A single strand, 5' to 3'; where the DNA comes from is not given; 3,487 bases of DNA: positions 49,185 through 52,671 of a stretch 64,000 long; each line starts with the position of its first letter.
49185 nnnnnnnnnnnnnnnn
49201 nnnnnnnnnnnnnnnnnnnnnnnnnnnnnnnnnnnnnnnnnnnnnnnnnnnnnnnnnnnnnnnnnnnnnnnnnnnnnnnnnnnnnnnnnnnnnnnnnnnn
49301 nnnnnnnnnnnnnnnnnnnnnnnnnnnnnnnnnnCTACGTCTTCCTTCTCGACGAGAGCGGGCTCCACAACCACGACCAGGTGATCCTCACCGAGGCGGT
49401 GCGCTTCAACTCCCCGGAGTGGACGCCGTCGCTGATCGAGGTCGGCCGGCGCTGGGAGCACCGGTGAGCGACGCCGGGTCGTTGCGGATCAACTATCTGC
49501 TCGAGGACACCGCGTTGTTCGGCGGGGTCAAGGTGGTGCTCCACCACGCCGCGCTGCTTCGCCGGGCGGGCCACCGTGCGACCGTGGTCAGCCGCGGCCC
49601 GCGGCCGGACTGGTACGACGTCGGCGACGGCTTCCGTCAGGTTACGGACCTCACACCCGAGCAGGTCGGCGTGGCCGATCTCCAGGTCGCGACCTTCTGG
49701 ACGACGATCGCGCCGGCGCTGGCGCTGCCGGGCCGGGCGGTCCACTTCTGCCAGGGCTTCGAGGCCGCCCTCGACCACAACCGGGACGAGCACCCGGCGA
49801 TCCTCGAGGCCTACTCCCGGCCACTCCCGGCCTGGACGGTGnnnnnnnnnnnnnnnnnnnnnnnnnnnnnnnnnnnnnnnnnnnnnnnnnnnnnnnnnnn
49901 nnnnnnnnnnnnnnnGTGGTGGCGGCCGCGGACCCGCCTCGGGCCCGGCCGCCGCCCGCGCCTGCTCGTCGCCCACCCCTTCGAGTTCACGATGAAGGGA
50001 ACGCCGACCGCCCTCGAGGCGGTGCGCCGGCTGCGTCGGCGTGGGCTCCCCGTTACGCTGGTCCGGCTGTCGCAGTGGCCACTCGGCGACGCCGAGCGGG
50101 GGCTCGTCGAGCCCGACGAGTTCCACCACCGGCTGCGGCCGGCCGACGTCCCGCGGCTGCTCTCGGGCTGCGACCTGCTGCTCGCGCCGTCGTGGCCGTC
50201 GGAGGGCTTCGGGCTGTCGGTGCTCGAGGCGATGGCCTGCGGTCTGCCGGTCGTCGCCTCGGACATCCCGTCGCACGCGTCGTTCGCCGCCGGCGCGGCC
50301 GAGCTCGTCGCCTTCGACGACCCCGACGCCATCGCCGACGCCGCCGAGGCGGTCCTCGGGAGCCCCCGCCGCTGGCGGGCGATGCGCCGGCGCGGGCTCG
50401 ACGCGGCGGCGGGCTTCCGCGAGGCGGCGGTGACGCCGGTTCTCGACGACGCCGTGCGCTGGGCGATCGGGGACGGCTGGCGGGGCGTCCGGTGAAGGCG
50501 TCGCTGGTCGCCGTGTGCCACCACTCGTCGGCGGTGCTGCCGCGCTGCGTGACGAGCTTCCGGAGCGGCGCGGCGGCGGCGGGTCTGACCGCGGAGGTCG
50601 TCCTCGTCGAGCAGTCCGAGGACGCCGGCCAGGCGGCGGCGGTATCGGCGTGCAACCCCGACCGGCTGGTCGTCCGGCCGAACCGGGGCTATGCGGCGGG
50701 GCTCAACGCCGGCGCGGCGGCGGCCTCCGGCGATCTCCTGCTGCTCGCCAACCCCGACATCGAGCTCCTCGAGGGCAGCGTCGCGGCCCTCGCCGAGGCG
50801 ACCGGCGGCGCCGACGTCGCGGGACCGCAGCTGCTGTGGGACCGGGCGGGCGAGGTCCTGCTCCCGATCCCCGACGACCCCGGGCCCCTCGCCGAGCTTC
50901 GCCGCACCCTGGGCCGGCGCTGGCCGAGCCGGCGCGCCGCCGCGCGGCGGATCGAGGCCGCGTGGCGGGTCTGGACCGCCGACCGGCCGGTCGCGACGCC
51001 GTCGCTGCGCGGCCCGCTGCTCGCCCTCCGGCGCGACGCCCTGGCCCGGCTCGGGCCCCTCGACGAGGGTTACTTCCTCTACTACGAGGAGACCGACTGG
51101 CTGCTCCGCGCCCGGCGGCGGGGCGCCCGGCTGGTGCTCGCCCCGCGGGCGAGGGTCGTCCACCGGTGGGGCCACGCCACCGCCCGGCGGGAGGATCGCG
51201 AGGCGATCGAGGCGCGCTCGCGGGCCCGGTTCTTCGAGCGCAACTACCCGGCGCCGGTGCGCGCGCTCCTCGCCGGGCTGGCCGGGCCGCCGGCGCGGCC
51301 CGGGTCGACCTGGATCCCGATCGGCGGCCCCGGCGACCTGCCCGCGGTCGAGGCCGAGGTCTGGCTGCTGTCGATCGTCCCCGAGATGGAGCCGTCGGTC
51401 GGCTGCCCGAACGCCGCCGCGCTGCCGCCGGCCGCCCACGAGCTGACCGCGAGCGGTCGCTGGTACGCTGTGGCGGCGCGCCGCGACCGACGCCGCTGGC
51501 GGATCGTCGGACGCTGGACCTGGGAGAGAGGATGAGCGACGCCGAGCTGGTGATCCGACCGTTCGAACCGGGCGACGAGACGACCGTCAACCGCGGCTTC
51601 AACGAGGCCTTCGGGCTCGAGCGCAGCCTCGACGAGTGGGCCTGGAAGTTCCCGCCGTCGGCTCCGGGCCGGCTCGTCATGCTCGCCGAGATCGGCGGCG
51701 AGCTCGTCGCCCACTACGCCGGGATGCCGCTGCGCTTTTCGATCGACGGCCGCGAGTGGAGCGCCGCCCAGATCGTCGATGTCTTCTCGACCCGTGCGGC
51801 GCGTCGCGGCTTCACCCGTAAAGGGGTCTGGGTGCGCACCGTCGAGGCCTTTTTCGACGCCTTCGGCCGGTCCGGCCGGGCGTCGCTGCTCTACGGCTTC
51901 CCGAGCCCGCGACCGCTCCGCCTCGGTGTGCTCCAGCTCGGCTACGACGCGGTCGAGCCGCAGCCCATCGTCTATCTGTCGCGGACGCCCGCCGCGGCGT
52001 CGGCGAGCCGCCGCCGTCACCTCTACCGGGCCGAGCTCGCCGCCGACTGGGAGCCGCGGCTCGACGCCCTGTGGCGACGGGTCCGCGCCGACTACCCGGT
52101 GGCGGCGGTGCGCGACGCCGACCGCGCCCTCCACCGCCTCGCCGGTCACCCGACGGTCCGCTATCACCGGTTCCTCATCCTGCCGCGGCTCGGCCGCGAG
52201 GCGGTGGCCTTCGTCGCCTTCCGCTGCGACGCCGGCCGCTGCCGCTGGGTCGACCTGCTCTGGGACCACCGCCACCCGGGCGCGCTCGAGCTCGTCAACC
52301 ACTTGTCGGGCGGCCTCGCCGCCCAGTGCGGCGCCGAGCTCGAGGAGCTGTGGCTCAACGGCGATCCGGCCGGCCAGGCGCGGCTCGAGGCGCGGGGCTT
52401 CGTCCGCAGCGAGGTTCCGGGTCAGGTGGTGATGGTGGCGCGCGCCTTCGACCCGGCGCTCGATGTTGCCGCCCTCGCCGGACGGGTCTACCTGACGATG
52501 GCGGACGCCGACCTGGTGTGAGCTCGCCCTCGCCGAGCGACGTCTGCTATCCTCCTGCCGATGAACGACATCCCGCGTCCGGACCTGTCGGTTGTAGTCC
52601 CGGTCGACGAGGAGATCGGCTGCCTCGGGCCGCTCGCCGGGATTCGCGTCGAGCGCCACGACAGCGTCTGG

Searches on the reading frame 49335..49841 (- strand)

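Call 49: search_protein_families(library=pfam, proteins=[window:49335-49841:-], max_evalue=0.01)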
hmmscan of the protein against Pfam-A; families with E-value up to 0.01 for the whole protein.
window:49335-49841:- (168 aa): 1 family
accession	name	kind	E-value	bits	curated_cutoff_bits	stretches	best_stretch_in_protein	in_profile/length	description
PF19787.4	DUF6271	-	0.0011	18.4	25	1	80-119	45-84/434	Family of unknown function (DUF6271)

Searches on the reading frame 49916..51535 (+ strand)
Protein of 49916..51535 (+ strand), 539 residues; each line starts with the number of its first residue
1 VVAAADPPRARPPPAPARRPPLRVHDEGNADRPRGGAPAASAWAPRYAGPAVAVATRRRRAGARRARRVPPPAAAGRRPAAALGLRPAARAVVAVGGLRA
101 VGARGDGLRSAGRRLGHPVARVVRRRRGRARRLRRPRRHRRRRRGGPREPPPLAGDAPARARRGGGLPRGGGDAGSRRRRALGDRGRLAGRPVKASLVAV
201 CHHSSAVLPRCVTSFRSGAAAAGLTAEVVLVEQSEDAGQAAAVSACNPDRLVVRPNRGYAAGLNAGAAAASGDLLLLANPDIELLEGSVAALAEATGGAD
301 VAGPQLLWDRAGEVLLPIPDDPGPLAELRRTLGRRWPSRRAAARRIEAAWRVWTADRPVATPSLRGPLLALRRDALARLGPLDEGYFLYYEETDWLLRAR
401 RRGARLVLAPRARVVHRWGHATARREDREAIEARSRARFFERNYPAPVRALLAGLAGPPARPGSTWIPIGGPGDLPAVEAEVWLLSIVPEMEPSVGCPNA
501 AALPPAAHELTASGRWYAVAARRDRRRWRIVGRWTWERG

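Call 62: search_protein_families(library=pfam, proteins=[window:49916-51535:+], max_evalue=0.001)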
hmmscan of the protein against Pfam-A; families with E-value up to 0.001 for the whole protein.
window:49916-51535:+ (539 aa): 1 family
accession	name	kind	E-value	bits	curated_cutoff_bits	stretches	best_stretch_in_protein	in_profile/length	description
PF00535.33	Glycos_transf_2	-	3e-07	31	23.3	1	196-296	1-103/168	Glycosyl transferase family 2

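Call 95: search_protein_families(library=ncbifam, proteins=[window:49916-51535:+], max_evalue=0.001)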
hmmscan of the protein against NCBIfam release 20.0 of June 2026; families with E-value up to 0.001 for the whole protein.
window:49916-51535:+ (539 aa): 1 family
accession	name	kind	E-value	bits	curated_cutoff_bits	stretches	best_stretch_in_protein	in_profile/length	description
TIGR01556.1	rhamnosyltran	subfamily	1.6e-05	24.2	200.55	1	371-427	155-211/281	rhamnosyltransferase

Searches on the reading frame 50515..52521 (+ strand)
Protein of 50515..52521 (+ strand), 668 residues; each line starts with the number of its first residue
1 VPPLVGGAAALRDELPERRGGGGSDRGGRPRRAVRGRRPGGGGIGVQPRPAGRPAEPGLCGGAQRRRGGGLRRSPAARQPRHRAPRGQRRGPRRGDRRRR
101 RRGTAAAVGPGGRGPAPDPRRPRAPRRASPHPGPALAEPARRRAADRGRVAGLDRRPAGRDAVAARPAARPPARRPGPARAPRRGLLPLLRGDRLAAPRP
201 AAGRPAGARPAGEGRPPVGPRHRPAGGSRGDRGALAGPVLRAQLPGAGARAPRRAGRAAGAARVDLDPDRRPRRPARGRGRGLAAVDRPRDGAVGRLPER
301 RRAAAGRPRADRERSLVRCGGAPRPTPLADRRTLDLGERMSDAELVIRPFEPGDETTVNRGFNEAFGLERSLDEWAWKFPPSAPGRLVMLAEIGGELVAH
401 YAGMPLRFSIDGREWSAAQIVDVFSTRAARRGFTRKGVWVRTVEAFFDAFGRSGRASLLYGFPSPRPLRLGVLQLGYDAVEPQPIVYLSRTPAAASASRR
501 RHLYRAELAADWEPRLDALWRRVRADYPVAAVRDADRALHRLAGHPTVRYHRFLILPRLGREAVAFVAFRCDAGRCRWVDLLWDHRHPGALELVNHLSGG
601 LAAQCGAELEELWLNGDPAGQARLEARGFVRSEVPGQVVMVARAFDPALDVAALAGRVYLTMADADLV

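Call 62: search_protein_families(library=pfam, proteins=[window:50515-52521:+], max_evalue=0.001)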
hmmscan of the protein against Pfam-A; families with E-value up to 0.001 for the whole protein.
window:50515-52521:+ (668 aa): 1 family
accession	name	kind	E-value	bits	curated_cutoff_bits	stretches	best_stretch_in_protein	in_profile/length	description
PF13527.13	Acetyltransf_9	-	3.6e-08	33.9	25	1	347-464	2-114/127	Acetyltransferase (GNAT) domain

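Call 95: search_protein_families(library=ncbifam, proteins=[window:50515-52521:+], max_evalue=0.001)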
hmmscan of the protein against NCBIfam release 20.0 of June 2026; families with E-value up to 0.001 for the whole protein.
window:50515-52521:+ (668 aa): 0 families
